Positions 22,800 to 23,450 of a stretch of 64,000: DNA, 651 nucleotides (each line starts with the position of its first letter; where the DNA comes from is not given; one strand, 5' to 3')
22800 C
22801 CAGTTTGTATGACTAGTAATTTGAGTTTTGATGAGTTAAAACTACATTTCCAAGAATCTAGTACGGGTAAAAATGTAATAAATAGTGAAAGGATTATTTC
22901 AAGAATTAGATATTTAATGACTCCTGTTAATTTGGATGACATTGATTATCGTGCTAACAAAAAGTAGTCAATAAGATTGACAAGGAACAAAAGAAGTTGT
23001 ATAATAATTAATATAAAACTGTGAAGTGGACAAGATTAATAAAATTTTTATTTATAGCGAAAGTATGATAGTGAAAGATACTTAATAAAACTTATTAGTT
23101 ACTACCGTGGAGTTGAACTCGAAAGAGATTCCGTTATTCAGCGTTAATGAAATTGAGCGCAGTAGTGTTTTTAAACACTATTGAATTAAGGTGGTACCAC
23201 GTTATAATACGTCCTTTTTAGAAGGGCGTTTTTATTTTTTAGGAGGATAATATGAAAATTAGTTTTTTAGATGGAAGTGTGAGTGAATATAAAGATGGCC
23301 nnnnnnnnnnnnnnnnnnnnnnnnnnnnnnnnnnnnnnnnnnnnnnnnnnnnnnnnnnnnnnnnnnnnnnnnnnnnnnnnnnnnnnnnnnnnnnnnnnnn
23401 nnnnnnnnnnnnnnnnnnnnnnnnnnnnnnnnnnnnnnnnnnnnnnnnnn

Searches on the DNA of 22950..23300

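Call 69: search_rna_families(source=window, start=22950, end=23300, threshold=gathering, show_alignments=1)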
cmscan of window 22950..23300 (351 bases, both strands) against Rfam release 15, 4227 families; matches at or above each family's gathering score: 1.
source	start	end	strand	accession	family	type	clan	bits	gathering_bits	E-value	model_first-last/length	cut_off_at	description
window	23012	23219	+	RF00230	T-box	Cis-reg; leader;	-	103.2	93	6.4e-24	1-219/219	no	T-box leader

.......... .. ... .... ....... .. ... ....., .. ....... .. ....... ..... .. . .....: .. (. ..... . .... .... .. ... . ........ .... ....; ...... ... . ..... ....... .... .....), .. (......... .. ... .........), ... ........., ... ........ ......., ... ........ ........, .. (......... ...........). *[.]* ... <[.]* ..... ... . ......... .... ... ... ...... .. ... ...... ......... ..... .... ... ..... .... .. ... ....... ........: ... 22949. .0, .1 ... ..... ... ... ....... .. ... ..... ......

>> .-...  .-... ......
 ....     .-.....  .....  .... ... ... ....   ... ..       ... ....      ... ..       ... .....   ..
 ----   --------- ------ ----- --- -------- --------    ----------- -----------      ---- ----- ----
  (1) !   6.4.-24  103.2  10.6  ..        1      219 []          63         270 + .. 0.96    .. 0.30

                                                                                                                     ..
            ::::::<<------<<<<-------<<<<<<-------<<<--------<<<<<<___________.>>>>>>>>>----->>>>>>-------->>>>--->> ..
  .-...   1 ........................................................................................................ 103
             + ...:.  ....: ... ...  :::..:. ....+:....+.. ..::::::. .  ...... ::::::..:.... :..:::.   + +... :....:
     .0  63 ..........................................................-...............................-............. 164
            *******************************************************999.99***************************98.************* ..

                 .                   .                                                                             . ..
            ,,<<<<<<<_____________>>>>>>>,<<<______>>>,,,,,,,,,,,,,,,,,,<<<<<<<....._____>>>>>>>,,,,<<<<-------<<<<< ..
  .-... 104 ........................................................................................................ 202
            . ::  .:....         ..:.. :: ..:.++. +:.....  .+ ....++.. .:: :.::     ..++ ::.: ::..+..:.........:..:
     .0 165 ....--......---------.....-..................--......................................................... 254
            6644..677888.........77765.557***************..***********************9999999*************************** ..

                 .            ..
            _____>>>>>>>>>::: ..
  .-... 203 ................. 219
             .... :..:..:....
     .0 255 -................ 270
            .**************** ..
